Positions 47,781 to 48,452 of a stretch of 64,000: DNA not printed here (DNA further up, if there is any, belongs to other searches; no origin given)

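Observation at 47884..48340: Four-helix-bundle (23S rRNA IVS family) gene embedded between inverted arms of AATGAAT-type heptamer repeats: looks like a mobile mini-cassette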

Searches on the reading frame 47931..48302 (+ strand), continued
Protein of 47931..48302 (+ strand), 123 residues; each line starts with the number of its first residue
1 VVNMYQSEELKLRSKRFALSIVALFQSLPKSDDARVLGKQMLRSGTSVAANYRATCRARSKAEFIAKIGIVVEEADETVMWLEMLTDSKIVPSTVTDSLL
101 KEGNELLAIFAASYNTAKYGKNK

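Call 40: find_encoding_contigs(protein=P0020, flank=3500, max_places=3)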
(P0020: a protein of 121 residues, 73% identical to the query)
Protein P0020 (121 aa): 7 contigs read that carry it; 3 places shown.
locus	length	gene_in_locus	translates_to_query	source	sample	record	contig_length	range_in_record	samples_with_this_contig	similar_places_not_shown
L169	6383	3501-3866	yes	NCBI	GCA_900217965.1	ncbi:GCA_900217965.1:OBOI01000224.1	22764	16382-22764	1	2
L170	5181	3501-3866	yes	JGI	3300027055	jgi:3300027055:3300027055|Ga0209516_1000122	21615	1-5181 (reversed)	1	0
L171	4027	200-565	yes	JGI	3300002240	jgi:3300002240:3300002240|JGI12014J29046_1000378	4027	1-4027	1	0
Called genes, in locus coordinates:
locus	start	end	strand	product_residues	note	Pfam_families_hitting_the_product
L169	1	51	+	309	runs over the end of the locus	PF00781:DAGK_cat, PF19279:YegS_C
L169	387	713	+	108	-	-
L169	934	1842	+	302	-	PF02219:MTHFR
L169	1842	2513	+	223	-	PF00596:Aldolase_II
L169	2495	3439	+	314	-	PF00144:Beta-lactamase (faint), PF13354:Beta-lactamase2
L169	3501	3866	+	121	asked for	PF05635:23S_rRNA_IVP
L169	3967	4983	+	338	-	PF01820:Dala_Dala_lig_N, PF01071:GARS_A (weak), PF02786:CPSase_L_D2, PF07478:Dala_Dala_lig_C, PF13535:ATP-grasp_4 (faint)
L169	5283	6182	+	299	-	PF00027:cNMP_binding, PF06210:DUF1003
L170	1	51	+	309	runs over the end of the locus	PF00781:DAGK_cat, PF19279:YegS_C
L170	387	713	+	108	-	-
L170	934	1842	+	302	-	PF02219:MTHFR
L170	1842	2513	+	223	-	PF00596:Aldolase_II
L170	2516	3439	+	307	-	PF13354:Beta-lactamase2, PF00144:Beta-lactamase (faint)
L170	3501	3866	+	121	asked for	PF05635:23S_rRNA_IVP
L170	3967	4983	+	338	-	PF01820:Dala_Dala_lig_N, PF01071:GARS_A (weak), PF02786:CPSase_L_D2, PF07478:Dala_Dala_lig_C, PF13535:ATP-grasp_4 (faint)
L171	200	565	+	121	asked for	PF05635:23S_rRNA_IVP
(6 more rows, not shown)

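Call 50: search_dna_similar(query=window:47940-48299:+, collection=plasmids, mode=protein, max_rows=30)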
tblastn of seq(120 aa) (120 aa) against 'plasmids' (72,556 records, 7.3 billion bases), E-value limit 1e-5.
Records with a match: 31; places in all: 39; records where one place covers at least 80% of the query: 29.
Best place of each record, by identity: <60% 31.
By first word of the organism name: Nostoc 15; Planktothrix 3; Candidatus 2; Gloeocapsa 1; Bernardetia 1; Pseudanabaena 1; Dolichospermum 1; Treponema 1; Aulosira 1; Anabaena 1; and 4 more.
By predicted mobility (MOB-suite, as given by PLSDB): non-mobilizable 18; conjugative 8; mobilizable 5.
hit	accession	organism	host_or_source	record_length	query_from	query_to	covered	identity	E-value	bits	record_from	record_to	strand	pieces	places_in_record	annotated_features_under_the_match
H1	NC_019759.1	Gloeocapsa sp. PCC 7428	-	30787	5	115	93%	51.4%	5e-31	122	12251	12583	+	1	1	four helix bundle protein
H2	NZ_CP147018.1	Bernardetia sp. Wsw4-3y2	Red alga,Red algae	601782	6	120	96%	48.7%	8e-29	115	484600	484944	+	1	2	four helix bundle protein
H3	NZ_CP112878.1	Pseudanabaena galeata CCNP1313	-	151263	6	115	92%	50.0%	4e-28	113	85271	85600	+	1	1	four helix bundle protein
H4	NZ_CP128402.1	Candidatus Chlorohelix allophototropha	Single colony of Candidatus Chlorohelix ...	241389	5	113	91%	49.5%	3e-27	111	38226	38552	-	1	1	four helix bundle protein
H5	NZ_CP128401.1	Candidatus Chlorohelix allophototropha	Single colony of Candidatus Chlorohelix ...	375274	3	115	94%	46.9%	6e-28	113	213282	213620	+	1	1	four helix bundle protein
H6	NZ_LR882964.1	Planktothrix agardhii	-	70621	6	115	92%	48.2%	2e-27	111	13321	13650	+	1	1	four helix bundle protein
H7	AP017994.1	Planktothrix agardhii NIES-204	-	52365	6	115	92%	48.2%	3e-27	111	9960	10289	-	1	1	hypothetical protein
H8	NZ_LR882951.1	Planktothrix agardhii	-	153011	6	115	92%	48.2%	3e-27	111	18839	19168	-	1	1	four helix bundle protein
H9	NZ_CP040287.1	Nostoc sp. C057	Phaeoceros,pure culture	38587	15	115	84%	47.1%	3e-25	105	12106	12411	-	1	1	four helix bundle protein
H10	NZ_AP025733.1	Nostoc cf. commune SO-36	-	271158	10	115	88%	43.0%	4e-15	77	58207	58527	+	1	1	four helix bundle protein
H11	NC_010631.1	Nostoc punctiforme PCC 73102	-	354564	10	115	88%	43.0%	4e-15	77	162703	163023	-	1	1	four helix bundle protein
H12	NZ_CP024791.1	Nostoc flagelliforme CCNUN1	cell culture,desert soil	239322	15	115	84%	45.1%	6e-24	101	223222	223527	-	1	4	four helix bundle protein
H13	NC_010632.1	Nostoc punctiforme PCC 73102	-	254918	1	120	100%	37.2%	1e-11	67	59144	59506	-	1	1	four helix bundle protein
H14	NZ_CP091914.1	Nostoc sp. UHCC 0870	cell culture,Brackish water, ...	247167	1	120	100%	37.2%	2e-11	66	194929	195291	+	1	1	four helix bundle protein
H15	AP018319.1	Nostoc sp. HK-01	-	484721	10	119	92%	40.5%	1e-14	75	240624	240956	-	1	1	hypothetical protein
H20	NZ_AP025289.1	Treponema saccharophilum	-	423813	10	119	92%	40.0%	3e-17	83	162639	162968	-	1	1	four helix bundle protein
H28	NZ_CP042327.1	Euhalothece natronophila Z-M001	cell culture,soda lake Magadi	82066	10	119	92%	34.5%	2e-9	61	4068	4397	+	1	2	four helix bundle protein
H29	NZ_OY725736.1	Monoglobus pectinilyticus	-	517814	10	116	89%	34.3%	6e-10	62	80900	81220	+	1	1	none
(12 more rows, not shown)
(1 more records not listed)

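Call 51: search_dna_similar(query=window:47940-48299:+, collection=phages, mode=protein, max_rows=20)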
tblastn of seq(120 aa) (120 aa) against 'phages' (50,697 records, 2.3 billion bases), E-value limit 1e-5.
Records with a match: 2; places in all: 2; records where one place covers at least 80% of the query: 1.
Best place of each record, by identity: <60% 2.
By first word of the organism name: Bacteriophage 2.
By host as written in the record: - 2.
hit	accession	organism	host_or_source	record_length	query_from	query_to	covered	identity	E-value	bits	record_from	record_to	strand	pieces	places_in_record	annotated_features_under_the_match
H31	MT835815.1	Bacteriophage sp.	human fecal samples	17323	7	115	91%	34.9%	9e-12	66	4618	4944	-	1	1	record has no annotation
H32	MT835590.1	Bacteriophage sp.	human fecal samples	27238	34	118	71%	35.3%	2e-6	50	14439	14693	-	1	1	record has no annotation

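Call 52: get_annotated_region(hit=H1, flank=1500)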
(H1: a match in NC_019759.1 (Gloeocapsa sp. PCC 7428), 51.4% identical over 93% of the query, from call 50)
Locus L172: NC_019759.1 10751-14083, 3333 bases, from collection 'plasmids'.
description: Gloeocapsa sp. PCC 7428 plasmid pGLO7428.03, complete sequence
organism: Gloeocapsa sp. PCC 7428 (NCBI taxid 1173026)
taxonomy: Bacteria; Cyanobacteriota; Cyanophyceae; Chroococcales; Chroococcaceae; Gloeocapsa; Gloeocapsa sp. PCC 7428
host: -; source: -; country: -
typing (MOB-suite, as given by PLSDB): mobilizable; replicon rep_cluster_1726; relaxase MOBV
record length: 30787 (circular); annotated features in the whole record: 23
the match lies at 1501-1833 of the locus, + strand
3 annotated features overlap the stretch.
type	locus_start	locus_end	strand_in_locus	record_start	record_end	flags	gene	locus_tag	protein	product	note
CDS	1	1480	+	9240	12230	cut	-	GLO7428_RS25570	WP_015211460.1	DUF1156 domain-containing protein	-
CDS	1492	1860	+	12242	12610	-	-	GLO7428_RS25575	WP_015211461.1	four helix bundle protein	-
CDS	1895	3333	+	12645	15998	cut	-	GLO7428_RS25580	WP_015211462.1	Swt1 family HEPN domain-containing protein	-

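Call 53: get_annotated_region(hit=H11, flank=1500)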
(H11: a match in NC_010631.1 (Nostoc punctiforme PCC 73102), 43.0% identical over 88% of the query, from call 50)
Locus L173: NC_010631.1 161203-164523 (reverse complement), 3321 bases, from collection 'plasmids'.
description: Nostoc punctiforme PCC 73102 plasmid pNPUN01, complete sequence
organism: Nostoc punctiforme PCC 73102 (NCBI taxid 63737)
taxonomy: Bacteria; Cyanobacteriota; Cyanophyceae; Nostocales; Nostocaceae; Nostoc; Nostoc punctiforme; Nostoc punctiforme PCC 73102
host: -; source: -; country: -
typing (MOB-suite, as given by PLSDB): conjugative; replicon rep_cluster_317; relaxase MOBF; mating-pair formation MPF_T
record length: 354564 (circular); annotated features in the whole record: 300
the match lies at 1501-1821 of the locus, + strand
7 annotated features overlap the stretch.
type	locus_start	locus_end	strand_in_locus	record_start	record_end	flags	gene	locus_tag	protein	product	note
CDS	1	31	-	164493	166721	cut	-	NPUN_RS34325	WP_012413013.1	Mu transposase C-terminal domain-containing protein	-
CDS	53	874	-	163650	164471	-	-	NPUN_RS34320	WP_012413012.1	heteromeric transposase endonuclease subunit TnsA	-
CDS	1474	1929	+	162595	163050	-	-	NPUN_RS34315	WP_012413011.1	four helix bundle protein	-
CDS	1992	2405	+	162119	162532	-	-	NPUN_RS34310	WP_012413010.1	element excision factor XisH family protein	-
CDS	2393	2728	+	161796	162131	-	-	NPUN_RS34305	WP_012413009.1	XisI protein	-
CDS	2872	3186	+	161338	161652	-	-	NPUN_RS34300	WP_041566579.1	hypothetical protein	-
CDS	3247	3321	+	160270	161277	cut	-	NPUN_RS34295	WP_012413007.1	tyrosine-type recombinase/integrase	GO:0015074 - DNA integration [Evidence IEA]; GO:0006310 - DNA recombination [Evidence IEA]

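Call 54: get_annotated_region(hit=H20, flank=1500)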
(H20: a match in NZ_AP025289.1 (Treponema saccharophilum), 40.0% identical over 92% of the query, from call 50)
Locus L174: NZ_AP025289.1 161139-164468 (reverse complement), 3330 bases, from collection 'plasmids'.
description: Treponema saccharophilum strain JCM 32279 plasmid pTS1, complete sequence
organism: Treponema saccharophilum (NCBI taxid 165)
taxonomy: Bacteria; Spirochaetota; Spirochaetia; Spirochaetales; Treponemataceae; Treponema; Treponema saccharophilum
host: -; source: -; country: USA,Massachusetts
typing (MOB-suite, as given by PLSDB): non-mobilizable
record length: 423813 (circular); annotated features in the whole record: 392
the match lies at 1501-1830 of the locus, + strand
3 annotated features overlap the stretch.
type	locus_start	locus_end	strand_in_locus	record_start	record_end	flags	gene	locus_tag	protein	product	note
CDS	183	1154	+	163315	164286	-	-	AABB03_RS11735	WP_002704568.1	DMT family transporter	GO:0055085 - transmembrane transport [Evidence IEA]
CDS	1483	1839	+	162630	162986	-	-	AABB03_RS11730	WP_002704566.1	four helix bundle protein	-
CDS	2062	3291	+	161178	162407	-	-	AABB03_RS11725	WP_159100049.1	DUF4832 domain-containing protein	-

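Call 55: get_annotated_region(hit=H6, flank=1500)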
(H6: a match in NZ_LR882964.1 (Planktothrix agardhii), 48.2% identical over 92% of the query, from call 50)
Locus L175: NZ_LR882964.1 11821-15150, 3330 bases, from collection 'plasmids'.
description: Planktothrix agardhii strain No.66 plasmid p1
organism: Planktothrix agardhii (NCBI taxid 1160)
taxonomy: Bacteria; Cyanobacteriota; Cyanophyceae; Oscillatoriales; Microcoleaceae; Planktothrix; Planktothrix agardhii
host: -; source: -; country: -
typing (MOB-suite, as given by PLSDB): non-mobilizable
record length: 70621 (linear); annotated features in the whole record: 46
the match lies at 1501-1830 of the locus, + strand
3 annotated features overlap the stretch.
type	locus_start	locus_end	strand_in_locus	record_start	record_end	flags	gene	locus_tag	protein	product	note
CDS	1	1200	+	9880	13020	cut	drmD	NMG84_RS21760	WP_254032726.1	DISARM system SNF2-like helicase DrmD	-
CDS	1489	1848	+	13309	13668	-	-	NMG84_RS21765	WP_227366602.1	four helix bundle protein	-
CDS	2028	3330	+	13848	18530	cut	-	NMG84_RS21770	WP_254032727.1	type IIL restriction-modification enzyme MmeI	-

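Call 57: get_annotated_region(hit=H4, flank=600)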
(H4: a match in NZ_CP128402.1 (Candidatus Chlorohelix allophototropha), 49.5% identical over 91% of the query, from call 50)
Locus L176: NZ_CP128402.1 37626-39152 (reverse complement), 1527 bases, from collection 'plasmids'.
description: Candidatus Chlorohelix allophototropha isolate L227-S17 plasmid unnamed2, complete sequence
organism: Candidatus Chlorohelix allophototropha (NCBI taxid 3003348)
taxonomy: Bacteria; Chloroflexota; Chloroflexia; Candidatus Chloroheliales; Candidatus Chloroheliaceae; Candidatus Chlorohelix; Candidatus Chlorohelix allophototropha
host: -; source: Single colony of Candidatus Chlorohelix allophototropha from a non-axenic enrichment (subculture 19.9); ...; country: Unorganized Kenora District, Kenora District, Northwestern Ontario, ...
typing (MOB-suite, as given by PLSDB): non-mobilizable
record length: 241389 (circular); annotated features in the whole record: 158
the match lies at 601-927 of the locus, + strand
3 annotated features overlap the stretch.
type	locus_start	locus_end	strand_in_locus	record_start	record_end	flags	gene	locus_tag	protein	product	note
CDS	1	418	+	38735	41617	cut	-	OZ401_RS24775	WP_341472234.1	DUF1156 domain-containing protein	-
CDS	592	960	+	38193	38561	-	-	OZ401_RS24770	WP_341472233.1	four helix bundle protein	-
CDS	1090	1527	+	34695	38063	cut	-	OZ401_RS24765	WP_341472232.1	Swt1 family HEPN domain-containing protein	-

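Call 58: get_annotated_region(hit=H29, flank=600)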
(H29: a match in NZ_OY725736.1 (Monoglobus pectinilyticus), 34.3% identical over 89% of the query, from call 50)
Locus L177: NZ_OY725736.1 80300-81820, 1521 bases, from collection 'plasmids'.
description: Monoglobus pectinilyticus strain Ruminococcaceae species TSDC17.2-1.2 plasmid 12, complete sequence
organism: Monoglobus pectinilyticus (NCBI taxid 1981510)
taxonomy: Bacteria; Bacillota; Clostridia; Monoglobales; Monoglobaceae; Monoglobus; Monoglobus pectinilyticus
host: -; source: -; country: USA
typing (MOB-suite, as given by PLSDB): non-mobilizable
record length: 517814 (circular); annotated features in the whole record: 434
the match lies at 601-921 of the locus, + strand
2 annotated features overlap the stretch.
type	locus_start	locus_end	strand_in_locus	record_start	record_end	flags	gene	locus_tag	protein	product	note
CDS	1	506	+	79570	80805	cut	-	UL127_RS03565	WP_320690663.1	restriction endonuclease subunit S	GO:0006304 - DNA modification [Evidence IEA]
CDS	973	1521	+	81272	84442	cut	-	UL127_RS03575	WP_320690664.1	HsdR family type I site-specific deoxyribonuclease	GO:0009307 - DNA restriction-modification system [Evidence IEA]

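Call 59: get_annotated_region(hit=H31, flank=600)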
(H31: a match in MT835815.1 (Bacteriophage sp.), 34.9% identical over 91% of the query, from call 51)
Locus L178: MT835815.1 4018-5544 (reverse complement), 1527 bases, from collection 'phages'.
description: UNVERIFIED: Bacteriophage sp. clone scaffold_749 genomic sequence.
organism: Bacteriophage sp. (NCBI taxid 38018)
taxonomy: Viruses
host: -; source: human fecal samples; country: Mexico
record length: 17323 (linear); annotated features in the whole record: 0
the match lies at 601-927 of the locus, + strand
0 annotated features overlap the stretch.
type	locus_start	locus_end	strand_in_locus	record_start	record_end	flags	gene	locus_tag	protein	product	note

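Call 60: get_annotated_region(hit=H2, flank=600)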
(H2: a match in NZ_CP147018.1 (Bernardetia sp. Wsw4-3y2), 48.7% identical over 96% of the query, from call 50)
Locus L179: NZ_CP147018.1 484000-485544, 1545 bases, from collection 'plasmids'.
description: Bernardetia sp. Wsw4-3y2 plasmid plasmd1, complete sequence
organism: Bernardetia sp. Wsw4-3y2 (NCBI taxid 3127471)
taxonomy: Bacteria; Bacteroidota; Cytophagia; Cytophagales; Bernardetiaceae; Bernardetia; Bernardetia sp. Wsw4-3y2
host: -; source: Red alga,Red algae; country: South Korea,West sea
typing (MOB-suite, as given by PLSDB): non-mobilizable
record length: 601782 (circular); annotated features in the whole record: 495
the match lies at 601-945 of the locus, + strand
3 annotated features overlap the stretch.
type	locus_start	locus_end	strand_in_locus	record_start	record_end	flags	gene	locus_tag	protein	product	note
CDS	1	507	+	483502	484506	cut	-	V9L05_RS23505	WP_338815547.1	beta-ketoacyl-ACP synthase III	GO:0006633 - fatty acid biosynthetic process [Evidence IEA]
CDS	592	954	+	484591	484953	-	-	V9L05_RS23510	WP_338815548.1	four helix bundle protein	-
CDS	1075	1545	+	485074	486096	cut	-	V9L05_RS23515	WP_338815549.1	M20/M25/M40 family metallo-hydrolase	-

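Call 61: get_annotated_region(hit=H28, flank=600)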
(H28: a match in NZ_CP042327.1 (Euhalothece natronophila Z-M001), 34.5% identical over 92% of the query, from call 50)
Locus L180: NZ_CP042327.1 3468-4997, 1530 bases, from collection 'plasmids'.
description: Euhalothece natronophila Z-M001 plasmid pEu1, complete sequence
organism: Euhalothece natronophila Z-M001 (NCBI taxid 522448)
taxonomy: Bacteria; Cyanobacteriota; Cyanophyceae; Chroococcales; Halothecacae; Euhalothece; Euhalothece natronophila; Euhalothece natronophila Z-M001
host: -; source: cell culture,soda lake Magadi; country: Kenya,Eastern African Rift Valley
typing (MOB-suite, as given by PLSDB): non-mobilizable
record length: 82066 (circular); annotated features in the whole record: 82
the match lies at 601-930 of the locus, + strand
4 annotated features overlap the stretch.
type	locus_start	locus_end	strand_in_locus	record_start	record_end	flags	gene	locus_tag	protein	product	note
CDS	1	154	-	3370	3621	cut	-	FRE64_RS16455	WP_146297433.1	UPF0175 family protein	-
CDS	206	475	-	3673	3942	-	-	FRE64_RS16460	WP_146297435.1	hypothetical protein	-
CDS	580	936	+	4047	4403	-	-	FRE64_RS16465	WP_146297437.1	four helix bundle protein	-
CDS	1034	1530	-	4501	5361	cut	-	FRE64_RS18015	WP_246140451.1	hypothetical protein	-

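Call 79: search_protein_families(library=padloc, proteins=[window:47940-48302:+], max_evalue=0.01)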
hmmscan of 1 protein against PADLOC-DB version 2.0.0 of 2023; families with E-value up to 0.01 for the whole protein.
window:47940-48302:+ (120 aa): 0 families

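Call 80: search_protein_families(library=phrogs, proteins=[window:47940-48302:+], max_evalue=0.001)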
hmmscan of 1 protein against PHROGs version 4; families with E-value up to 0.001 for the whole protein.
window:47940-48302:+ (120 aa): 0 families
